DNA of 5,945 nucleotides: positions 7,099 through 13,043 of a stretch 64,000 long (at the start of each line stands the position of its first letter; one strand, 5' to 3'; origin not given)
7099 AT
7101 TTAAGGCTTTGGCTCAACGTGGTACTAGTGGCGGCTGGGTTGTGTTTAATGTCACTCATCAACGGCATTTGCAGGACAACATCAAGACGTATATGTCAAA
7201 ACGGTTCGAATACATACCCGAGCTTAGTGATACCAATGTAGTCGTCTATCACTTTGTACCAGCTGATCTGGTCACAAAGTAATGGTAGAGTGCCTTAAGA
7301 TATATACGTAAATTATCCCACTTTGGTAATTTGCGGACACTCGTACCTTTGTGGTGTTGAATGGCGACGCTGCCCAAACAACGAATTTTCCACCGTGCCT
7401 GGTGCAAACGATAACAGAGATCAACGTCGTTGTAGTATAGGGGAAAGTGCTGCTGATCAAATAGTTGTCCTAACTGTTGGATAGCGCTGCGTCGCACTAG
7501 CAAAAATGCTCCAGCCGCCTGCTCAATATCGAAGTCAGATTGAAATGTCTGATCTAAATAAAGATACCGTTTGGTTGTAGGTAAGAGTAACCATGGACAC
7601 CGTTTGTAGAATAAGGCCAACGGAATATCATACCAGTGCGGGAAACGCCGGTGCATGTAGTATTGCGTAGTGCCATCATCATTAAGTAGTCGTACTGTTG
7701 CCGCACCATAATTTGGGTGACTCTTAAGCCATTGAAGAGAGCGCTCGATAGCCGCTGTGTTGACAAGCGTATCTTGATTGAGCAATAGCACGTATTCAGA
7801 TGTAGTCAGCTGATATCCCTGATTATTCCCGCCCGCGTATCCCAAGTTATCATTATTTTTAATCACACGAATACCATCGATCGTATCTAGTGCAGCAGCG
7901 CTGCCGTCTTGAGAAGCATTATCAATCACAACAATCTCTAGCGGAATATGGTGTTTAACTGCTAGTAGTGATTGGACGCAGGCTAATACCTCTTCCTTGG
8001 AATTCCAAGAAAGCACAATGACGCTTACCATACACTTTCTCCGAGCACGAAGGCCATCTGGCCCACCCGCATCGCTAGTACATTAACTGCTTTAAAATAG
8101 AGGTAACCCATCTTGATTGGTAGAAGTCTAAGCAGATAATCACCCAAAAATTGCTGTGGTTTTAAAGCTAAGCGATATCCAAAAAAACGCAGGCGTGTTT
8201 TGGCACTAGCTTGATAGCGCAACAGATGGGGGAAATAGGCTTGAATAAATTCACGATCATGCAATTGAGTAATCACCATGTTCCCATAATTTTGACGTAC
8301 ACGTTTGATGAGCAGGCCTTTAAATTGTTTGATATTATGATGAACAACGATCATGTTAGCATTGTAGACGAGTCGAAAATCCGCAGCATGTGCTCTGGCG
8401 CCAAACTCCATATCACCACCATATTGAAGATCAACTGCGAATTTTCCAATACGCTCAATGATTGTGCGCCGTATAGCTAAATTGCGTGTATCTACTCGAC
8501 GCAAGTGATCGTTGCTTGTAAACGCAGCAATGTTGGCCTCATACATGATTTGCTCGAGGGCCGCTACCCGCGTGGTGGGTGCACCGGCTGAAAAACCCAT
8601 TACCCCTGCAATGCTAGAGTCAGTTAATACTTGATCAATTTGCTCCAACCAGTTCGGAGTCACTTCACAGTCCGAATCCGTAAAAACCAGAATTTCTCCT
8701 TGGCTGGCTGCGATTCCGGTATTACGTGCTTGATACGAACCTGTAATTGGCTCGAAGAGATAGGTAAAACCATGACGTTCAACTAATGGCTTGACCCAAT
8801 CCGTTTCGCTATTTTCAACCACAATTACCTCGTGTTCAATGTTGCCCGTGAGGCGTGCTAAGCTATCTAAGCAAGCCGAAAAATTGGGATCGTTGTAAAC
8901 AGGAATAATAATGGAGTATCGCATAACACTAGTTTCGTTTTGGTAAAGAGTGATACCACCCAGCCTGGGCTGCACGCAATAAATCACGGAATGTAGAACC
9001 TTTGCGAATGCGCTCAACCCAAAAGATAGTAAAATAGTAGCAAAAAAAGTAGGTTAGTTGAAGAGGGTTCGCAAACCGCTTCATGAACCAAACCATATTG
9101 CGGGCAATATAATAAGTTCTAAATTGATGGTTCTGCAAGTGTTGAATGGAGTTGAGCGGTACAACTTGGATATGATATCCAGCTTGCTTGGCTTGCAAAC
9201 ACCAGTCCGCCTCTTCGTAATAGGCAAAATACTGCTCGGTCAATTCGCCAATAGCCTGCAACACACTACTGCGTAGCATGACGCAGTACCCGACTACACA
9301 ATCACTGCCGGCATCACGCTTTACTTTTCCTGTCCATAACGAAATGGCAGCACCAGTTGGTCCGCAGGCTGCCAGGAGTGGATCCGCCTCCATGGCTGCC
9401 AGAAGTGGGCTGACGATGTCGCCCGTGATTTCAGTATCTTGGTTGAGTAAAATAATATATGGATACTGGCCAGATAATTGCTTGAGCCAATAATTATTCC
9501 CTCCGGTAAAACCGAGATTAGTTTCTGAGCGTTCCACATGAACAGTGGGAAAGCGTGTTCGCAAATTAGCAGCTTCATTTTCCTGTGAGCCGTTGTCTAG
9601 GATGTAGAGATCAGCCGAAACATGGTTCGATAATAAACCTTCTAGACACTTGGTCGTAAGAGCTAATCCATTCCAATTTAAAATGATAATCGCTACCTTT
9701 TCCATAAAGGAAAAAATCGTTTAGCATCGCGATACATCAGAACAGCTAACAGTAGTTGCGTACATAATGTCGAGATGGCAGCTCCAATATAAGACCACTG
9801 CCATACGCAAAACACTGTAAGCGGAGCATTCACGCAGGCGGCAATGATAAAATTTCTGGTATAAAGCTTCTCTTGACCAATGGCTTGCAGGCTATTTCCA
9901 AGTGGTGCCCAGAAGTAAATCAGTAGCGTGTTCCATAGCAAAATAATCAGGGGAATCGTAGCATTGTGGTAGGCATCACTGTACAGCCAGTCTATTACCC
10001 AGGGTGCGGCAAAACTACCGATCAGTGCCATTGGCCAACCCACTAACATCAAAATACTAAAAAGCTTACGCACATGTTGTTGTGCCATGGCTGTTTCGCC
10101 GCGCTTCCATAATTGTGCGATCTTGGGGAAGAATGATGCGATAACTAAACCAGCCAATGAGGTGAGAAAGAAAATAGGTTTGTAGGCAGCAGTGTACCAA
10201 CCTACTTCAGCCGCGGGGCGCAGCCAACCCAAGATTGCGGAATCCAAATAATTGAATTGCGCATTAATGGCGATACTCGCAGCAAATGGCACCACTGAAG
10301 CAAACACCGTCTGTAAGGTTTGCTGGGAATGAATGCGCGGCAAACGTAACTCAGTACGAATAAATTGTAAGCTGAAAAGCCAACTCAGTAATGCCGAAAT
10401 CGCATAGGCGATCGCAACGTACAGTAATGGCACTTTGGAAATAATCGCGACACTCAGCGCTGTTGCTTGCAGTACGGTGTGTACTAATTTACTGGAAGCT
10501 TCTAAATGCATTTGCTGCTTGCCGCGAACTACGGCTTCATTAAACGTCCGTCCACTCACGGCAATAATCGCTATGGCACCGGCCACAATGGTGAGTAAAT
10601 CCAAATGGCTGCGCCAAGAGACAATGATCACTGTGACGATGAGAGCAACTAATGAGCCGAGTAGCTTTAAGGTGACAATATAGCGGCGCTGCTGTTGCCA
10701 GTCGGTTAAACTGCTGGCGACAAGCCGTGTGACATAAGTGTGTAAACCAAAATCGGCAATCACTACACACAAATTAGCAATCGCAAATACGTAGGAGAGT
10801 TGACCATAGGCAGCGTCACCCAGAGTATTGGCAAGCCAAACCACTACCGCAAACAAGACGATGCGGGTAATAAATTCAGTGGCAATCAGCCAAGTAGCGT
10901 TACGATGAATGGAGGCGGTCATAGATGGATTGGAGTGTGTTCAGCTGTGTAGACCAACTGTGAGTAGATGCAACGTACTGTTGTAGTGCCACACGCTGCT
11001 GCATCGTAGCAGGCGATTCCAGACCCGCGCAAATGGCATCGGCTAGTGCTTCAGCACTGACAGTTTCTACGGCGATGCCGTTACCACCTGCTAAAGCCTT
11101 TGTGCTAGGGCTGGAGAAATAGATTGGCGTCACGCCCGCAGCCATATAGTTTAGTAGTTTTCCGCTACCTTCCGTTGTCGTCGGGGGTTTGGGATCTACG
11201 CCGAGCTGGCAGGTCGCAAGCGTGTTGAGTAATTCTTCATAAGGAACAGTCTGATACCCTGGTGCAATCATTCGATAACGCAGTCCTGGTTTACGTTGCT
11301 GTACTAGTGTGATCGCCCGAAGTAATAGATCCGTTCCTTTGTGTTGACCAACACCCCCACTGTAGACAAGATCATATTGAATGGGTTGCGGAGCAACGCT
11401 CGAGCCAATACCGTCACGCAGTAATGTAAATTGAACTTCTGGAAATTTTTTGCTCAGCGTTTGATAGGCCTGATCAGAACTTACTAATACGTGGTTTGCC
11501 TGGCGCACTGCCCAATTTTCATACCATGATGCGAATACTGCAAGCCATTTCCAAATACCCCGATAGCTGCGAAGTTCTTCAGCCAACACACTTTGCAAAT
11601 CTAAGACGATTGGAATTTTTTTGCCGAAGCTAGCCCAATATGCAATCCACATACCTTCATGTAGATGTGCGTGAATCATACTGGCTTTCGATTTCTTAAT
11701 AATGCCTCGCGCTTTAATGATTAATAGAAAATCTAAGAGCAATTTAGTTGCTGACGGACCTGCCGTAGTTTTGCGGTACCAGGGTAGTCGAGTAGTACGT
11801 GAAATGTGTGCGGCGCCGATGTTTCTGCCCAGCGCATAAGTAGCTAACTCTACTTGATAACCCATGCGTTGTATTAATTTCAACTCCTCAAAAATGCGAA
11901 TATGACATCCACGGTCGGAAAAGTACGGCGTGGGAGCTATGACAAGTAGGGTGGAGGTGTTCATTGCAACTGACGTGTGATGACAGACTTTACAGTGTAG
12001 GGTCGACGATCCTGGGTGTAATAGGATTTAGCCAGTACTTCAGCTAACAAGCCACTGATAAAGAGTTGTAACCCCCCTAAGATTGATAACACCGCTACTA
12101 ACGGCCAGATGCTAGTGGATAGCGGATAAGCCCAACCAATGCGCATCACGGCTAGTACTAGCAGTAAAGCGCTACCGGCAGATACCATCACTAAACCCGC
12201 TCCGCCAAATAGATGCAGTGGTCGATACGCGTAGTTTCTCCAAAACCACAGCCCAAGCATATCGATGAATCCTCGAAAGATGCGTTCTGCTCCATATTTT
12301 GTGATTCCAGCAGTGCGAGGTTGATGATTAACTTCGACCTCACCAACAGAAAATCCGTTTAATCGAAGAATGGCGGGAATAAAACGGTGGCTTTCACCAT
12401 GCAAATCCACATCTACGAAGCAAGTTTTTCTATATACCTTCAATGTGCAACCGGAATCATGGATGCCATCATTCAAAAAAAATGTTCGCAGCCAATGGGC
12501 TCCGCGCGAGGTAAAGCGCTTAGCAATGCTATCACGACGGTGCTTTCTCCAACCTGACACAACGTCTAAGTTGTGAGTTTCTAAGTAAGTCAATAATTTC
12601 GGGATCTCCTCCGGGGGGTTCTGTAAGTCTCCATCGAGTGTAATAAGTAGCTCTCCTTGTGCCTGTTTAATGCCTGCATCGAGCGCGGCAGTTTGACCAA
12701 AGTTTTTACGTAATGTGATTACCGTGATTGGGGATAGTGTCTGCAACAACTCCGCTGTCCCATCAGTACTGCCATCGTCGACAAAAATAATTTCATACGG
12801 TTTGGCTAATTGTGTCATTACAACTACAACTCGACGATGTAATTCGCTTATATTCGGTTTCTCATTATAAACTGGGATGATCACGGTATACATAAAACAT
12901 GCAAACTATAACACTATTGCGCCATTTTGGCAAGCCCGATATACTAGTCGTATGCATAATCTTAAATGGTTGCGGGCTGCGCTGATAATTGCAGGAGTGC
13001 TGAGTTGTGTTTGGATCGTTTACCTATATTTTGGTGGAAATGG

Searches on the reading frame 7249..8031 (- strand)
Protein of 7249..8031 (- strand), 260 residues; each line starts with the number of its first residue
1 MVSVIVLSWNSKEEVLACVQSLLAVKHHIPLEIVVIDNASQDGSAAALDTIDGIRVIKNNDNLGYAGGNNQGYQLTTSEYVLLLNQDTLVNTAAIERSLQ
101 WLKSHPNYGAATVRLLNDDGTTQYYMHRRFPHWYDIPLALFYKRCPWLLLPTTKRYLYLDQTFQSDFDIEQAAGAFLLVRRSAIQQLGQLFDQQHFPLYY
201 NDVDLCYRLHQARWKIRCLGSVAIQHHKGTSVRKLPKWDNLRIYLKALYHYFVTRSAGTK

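Call 96: search_protein_families(library=pfam, proteins=[window:7249-8031:-], max_evalue=0.0001)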
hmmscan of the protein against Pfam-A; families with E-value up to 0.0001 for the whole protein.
window:7249-8031:- (260 aa): 2 families
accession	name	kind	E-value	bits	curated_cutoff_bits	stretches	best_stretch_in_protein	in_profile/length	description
PF00535.33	Glycos_transf_2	-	1.2e-24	87.6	23.3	1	3-187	1-167/168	Glycosyl transferase family 2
PF13641.12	Glyco_tranf_2_3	-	3.5e-17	63.6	27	1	2-234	3-219/230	Glycosyltransferase like family 2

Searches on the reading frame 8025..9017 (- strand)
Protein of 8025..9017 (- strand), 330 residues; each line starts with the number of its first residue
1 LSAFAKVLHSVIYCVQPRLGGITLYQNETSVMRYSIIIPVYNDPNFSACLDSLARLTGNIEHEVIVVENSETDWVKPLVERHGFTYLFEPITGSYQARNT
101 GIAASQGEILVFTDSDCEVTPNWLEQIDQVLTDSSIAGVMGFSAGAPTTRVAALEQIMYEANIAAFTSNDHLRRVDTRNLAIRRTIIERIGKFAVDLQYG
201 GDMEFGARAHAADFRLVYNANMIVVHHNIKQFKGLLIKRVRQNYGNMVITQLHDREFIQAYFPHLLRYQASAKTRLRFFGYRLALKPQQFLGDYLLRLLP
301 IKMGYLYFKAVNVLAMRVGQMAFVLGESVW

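Call 96: search_protein_families(library=pfam, proteins=[window:8025-9017:-], max_evalue=0.0001)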
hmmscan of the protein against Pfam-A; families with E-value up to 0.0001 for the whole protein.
window:8025-9017:- (330 aa): 4 families
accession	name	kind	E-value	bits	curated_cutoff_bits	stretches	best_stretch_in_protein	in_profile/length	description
PF00535.33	Glycos_transf_2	-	1.5e-18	67.7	23.3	1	35-141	1-113/168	Glycosyl transferase family 2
PF13641.12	Glyco_tranf_2_3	-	4.6e-10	40.3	27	1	34-245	3-230/230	Glycosyltransferase like family 2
PF13506.12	Glyco_transf_21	-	4.5e-07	29.9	21.7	1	100-226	24-154/174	Glycosyl transferase family 21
PF10111.15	Glyco_tranf_2_2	-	4.4e-05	23.5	27.3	1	35-135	1-110/276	Glycosyltransferase like family 2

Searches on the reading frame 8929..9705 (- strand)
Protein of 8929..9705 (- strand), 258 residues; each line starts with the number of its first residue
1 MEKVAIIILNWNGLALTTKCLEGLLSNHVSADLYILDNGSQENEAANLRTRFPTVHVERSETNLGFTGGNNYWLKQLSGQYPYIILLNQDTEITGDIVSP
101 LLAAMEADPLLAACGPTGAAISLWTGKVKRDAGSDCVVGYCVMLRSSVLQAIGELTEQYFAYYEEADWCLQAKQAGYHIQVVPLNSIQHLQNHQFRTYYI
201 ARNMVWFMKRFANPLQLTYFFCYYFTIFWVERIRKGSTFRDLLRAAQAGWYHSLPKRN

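Call 96: search_protein_families(library=pfam, proteins=[window:8929-9705:-], max_evalue=0.0001)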
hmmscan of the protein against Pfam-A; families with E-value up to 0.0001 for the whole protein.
window:8929-9705:- (258 aa): 2 families
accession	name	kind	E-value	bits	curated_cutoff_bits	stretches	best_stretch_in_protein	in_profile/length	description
PF00535.33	Glycos_transf_2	-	2.7e-11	44.1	23.3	1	6-123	2-121/168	Glycosyl transferase family 2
PF13641.12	Glyco_tranf_2_3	-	3.9e-07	30.8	27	0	129-197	151-219/230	Glycosyltransferase like family 2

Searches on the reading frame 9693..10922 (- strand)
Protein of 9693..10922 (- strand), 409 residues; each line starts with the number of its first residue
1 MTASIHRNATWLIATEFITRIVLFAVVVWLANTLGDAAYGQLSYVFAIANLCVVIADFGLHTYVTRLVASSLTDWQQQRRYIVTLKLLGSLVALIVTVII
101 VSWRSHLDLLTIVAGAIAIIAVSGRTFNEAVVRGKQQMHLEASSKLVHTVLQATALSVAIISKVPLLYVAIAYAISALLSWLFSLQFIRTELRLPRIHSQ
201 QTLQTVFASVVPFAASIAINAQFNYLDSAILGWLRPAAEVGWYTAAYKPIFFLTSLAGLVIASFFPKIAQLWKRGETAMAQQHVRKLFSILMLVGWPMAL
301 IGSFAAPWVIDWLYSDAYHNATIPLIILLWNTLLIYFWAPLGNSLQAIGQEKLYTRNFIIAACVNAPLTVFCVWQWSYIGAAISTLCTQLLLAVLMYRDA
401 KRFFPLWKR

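Call 96: search_protein_families(library=pfam, proteins=[window:9693-10922:-], max_evalue=0.0001)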
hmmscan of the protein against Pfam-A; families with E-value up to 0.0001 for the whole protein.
window:9693-10922:- (409 aa): 2 families
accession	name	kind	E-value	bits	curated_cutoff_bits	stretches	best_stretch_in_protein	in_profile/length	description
PF01943.22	Polysacc_synt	-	4.7e-29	102.1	28.2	1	7-272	3-274/274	Polysaccharide biosynthesis protein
PF13440.11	Polysacc_synt_3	-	6.2e-09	36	23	1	30-321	2-291/293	Polysaccharide biosynthesis protein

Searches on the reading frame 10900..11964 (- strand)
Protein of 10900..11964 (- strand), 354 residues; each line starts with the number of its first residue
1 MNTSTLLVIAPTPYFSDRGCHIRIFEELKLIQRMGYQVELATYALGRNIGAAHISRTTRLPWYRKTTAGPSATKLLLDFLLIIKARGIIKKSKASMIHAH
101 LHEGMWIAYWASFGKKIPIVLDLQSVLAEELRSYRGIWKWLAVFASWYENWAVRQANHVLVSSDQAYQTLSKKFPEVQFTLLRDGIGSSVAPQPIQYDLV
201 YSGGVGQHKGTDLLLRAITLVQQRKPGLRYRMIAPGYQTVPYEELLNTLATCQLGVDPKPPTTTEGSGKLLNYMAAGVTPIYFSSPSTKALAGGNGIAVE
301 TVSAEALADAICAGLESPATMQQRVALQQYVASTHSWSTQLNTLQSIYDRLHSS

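Call 96: search_protein_families(library=pfam, proteins=[window:10900-11964:-], max_evalue=0.0001)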
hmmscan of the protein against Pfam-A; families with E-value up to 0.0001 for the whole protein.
window:10900-11964:- (354 aa): 3 families
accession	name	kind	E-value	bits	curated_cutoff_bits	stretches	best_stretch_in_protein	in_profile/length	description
PF13439.12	Glyco_transf_4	-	1.3e-11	45.2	28.5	1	28-174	12-152/170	Glycosyltransferase Family 4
PF13579.12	Glyco_trans_4_4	-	1.8e-11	45.1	29.7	1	28-173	11-145/158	Glycosyl transferase 4-like domain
PF13692.12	Glyco_trans_1_4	-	8.5e-07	29.8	27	0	209-315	15-140/142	Glycosyl transferases group 1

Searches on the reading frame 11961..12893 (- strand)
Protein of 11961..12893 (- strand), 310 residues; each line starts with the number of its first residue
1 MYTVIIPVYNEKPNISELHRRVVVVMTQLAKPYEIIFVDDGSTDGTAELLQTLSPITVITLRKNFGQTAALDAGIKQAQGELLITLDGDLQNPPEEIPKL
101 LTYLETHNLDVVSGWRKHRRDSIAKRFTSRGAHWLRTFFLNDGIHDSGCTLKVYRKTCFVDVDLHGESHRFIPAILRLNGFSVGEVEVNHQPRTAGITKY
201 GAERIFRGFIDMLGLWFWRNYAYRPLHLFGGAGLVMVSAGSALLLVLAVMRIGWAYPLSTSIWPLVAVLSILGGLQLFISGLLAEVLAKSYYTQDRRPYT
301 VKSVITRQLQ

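Call 96: search_protein_families(library=pfam, proteins=[window:11961-12893:-], max_evalue=0.0001)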
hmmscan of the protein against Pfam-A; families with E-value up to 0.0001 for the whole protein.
window:11961-12893:- (310 aa): 3 families
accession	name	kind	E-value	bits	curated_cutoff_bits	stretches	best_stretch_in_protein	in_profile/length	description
PF00535.33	Glycos_transf_2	-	7.5e-35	120.8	23.3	1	3-157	1-162/168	Glycosyl transferase family 2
PF10111.15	Glyco_tranf_2_2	-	5.3e-08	33.1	27.3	1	3-109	1-111/276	Glycosyltransferase like family 2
PF13641.12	Glyco_tranf_2_3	-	4.4e-06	27.3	27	1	2-120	3-127/230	Glycosyltransferase like family 2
